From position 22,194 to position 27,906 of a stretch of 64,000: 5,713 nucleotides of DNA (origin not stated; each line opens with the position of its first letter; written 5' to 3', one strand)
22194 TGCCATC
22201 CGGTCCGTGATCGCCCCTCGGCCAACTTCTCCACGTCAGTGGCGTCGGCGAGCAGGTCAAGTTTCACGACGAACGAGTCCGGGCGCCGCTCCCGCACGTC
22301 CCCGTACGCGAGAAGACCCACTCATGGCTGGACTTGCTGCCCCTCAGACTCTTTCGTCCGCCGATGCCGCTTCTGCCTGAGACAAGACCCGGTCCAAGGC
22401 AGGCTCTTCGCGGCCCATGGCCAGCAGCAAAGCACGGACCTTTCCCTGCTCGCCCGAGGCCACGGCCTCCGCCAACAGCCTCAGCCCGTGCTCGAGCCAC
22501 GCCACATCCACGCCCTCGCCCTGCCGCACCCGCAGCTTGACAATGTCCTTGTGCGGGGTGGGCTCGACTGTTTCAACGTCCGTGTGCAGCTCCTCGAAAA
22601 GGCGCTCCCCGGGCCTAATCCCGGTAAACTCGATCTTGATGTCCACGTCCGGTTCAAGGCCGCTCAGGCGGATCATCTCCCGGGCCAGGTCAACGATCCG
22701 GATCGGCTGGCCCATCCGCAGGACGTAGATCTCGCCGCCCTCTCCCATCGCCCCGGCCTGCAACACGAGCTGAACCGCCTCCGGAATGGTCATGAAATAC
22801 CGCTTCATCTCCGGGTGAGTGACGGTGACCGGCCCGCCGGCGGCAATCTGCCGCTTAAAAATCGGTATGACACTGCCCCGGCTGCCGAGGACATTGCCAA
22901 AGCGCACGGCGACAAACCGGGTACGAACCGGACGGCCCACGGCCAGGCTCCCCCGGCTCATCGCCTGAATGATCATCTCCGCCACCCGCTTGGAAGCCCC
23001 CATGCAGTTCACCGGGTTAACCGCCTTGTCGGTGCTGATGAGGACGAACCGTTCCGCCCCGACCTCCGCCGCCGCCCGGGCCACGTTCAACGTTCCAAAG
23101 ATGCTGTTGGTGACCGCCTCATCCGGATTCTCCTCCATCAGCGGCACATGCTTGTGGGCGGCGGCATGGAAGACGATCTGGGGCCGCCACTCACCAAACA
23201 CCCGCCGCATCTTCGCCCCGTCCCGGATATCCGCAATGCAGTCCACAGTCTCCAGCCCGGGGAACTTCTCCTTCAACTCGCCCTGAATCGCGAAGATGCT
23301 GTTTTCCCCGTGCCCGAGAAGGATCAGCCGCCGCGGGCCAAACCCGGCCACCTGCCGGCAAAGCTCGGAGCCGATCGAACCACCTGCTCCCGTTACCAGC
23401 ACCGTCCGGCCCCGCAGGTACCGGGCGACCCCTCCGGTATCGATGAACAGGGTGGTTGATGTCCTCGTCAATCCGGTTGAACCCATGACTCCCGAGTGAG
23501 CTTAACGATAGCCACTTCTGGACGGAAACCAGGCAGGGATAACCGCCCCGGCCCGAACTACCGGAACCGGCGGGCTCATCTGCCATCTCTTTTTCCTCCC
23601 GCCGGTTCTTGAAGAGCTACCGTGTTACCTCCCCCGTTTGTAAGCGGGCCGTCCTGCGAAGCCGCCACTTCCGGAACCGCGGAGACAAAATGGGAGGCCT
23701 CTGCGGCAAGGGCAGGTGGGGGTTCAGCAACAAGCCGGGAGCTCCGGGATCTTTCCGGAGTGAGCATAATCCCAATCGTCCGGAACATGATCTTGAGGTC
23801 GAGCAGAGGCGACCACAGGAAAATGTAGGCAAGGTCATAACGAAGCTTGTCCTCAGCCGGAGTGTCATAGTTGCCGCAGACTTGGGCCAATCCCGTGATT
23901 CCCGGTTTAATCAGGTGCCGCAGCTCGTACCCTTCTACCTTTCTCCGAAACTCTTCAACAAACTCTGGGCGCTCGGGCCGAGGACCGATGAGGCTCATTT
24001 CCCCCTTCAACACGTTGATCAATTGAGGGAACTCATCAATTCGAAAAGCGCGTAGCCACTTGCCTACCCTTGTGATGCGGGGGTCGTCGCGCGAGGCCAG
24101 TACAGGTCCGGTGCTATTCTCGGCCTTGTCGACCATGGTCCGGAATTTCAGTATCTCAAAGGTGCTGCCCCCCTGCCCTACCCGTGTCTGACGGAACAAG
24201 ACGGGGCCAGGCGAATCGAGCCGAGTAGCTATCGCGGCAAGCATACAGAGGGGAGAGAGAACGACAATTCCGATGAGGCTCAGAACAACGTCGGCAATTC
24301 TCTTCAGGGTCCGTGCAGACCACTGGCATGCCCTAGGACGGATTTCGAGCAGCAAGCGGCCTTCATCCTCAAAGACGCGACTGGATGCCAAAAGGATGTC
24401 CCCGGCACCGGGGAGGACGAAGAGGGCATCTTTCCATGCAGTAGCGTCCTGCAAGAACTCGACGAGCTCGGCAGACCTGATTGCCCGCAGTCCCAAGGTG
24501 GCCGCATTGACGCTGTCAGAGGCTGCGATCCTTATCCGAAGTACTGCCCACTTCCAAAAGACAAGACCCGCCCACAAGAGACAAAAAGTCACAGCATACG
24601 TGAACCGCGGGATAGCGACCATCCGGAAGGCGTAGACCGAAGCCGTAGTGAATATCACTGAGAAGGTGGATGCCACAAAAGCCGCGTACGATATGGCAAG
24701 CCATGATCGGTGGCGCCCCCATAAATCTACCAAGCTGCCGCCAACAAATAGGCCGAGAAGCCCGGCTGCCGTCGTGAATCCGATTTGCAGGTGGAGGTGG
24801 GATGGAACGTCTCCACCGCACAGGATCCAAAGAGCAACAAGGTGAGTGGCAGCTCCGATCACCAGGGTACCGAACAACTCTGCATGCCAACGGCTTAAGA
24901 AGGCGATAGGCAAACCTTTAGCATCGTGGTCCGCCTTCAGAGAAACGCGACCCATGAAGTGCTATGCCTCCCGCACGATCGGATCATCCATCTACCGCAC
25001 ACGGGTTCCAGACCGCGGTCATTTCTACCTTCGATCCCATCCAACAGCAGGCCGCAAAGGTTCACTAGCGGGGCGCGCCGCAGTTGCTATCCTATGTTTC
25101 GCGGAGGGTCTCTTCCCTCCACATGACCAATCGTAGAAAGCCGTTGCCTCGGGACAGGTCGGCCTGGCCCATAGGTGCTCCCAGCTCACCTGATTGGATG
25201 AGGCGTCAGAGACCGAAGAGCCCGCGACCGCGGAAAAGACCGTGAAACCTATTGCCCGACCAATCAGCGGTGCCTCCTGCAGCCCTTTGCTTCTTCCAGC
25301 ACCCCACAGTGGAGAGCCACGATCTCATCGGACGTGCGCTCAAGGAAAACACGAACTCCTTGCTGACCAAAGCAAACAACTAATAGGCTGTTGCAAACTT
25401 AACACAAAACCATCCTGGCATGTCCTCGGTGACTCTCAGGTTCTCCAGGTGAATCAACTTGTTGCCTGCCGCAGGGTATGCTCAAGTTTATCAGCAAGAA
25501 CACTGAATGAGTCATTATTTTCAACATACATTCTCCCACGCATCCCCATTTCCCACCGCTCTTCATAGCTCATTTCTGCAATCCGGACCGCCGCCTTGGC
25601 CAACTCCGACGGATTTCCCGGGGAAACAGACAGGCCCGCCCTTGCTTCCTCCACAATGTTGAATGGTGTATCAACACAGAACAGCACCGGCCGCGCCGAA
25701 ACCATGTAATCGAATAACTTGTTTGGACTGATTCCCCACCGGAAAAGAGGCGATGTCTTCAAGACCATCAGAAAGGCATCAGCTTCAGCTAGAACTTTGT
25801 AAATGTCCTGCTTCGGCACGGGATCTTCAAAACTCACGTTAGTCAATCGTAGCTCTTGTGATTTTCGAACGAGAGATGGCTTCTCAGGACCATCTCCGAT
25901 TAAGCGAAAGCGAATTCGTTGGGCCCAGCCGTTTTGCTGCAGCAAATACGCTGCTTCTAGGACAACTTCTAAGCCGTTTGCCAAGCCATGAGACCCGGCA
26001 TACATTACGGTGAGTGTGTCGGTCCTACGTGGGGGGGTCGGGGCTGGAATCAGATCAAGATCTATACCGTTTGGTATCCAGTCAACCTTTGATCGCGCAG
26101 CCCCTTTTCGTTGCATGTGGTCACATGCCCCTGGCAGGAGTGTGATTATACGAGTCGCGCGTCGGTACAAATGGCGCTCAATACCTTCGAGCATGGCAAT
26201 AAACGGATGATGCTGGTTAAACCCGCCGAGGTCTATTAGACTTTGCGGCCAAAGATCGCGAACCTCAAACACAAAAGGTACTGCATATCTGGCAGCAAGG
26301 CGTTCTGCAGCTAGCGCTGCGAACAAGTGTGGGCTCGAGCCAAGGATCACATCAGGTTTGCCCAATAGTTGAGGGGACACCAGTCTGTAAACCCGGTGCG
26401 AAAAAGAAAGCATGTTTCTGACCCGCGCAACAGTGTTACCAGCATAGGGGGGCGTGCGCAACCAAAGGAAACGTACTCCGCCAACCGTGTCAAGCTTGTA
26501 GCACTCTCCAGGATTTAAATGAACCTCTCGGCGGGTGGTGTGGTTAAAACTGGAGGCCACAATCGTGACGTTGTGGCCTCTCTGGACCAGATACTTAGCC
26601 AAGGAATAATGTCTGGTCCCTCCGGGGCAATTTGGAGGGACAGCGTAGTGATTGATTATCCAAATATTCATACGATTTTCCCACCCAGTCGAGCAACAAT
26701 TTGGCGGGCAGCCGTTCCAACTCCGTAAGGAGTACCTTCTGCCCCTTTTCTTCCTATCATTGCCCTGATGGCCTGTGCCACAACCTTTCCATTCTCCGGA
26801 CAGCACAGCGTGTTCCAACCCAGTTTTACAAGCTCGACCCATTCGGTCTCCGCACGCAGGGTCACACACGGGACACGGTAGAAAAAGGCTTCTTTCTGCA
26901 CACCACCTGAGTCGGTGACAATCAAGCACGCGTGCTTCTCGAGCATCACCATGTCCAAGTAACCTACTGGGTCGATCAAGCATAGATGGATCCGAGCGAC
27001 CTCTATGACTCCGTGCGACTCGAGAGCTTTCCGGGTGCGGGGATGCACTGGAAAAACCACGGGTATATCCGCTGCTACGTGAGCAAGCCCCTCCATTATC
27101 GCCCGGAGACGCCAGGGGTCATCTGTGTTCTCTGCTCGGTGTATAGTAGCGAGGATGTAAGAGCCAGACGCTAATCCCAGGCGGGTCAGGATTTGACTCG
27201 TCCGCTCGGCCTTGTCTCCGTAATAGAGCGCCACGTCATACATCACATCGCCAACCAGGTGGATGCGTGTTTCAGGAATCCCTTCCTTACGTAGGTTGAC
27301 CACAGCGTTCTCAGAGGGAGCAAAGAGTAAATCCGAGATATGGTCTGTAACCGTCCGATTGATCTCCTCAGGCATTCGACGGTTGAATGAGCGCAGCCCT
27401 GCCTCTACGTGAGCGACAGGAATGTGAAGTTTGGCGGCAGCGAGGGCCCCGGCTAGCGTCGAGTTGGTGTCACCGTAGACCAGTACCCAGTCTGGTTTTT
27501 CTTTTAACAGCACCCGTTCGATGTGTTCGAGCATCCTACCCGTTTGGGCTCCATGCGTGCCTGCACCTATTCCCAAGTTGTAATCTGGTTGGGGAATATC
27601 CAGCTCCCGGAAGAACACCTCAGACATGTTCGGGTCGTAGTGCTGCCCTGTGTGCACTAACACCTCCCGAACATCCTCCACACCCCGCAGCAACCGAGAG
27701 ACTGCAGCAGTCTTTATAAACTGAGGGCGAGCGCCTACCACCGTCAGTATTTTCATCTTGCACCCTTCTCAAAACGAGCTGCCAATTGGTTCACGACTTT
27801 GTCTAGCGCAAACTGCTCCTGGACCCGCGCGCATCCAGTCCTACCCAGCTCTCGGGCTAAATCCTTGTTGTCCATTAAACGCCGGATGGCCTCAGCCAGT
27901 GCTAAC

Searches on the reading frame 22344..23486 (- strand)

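Call 28: search_protein_families(library=pfam, proteins=[window:22344-23486:-], max_evalue=0.01)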
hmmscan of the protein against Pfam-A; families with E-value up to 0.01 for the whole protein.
window:22344-23486:- (380 aa): 7 families
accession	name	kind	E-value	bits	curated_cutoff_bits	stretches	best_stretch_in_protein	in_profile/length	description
PF02719.21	Polysacc_synt_2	-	1.4e-118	395.8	20.2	1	29-317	1-290/293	Polysaccharide biosynthesis protein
PF01370.27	Epimerase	-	3.1e-22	79.6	20.9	1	29-255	1-238/240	NAD dependent epimerase/dehydratase family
PF04321.23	RmlD_sub_bind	-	1.7e-13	50.7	27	1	28-154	2-103/287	RmlD substrate binding domain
PF16363.11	GDP_Man_Dehyd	-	8.7e-13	48.9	27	1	30-154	1-131/332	GDP-mannose 4,6 dehydratase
PF01073.25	3Beta_HSD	-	9.8e-07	28.5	22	1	30-158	1-122/280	3-beta hydroxysteroid dehydrogenase/isomerase family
PF08659.16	KR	-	3.2e-06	27.6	22.6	1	28-151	2-135/180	KR domain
PF00106.31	adh_short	-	0.00026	20.9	26.6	1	28-101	2-72/195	short chain dehydrogenase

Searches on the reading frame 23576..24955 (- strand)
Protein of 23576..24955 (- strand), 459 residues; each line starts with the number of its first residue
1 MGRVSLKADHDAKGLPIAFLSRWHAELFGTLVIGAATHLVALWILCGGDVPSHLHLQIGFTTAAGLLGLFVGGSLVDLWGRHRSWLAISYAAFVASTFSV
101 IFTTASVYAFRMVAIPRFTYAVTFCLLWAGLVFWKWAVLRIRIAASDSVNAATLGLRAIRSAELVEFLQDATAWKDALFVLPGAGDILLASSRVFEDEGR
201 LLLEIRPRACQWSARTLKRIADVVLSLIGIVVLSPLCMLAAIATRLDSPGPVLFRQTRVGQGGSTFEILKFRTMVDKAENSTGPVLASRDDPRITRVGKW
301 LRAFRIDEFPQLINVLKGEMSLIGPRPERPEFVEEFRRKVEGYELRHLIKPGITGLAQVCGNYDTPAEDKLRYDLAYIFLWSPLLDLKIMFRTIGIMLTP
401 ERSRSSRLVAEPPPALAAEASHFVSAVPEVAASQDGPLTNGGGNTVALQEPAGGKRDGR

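Call 29: search_protein_families(library=pfam, proteins=[window:23576-24955:-], max_evalue=0.01)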
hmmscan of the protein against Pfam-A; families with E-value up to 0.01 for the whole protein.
window:23576-24955:- (459 aa): 1 family
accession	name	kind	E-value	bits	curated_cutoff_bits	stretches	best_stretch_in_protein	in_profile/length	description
PF02397.22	Bac_transf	-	1.9e-66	223.4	27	1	218-398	1-178/179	Bacterial sugar transferase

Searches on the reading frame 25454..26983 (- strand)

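Call 29: search_protein_families(library=pfam, proteins=[window:25454-26983:-], max_evalue=0.01)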
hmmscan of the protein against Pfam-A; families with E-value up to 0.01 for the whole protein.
window:25454-26983:- (509 aa): 4 families
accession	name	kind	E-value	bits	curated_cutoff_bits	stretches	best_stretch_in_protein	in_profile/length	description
PF13579.12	Glyco_trans_4_4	-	7.1e-20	72.4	29.7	1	123-306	5-158/158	Glycosyl transferase 4-like domain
PF13439.12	Glyco_transf_4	-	9e-20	71.8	28.5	1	126-310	9-169/170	Glycosyltransferase Family 4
PF13692.12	Glyco_trans_1_4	-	2.4e-15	57.5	27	1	325-469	3-140/142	Glycosyl transferases group 1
PF00534.26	Glycos_transf_1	-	3.4e-07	30.4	26.4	1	320-480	12-166/172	Glycosyl transferases group 1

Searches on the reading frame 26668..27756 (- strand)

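Call 29: search_protein_families(library=pfam, proteins=[window:26668-27756:-], max_evalue=0.01)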
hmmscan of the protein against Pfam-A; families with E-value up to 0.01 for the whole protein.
window:26668-27756:- (362 aa): 4 families
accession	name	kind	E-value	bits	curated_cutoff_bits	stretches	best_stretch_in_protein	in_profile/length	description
PF02350.25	Epimerase_2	-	1.1e-113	380.1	30.6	1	26-357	6-346/347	UDP-N-acetylglucosamine 2-epimerase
PF13579.12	Glyco_trans_4_4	-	1.7e-07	32.1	29.7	1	31-168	20-155/158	Glycosyl transferase 4-like domain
PF13439.12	Glyco_transf_4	-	2.2e-05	25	28.5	1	72-168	57-162/170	Glycosyltransferase Family 4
PF21036.3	EryCIII-like_N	-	0.0055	16.9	27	1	29-122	42-130/216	Erythromycin biosynthesis protein CIII-like, N-terminal domain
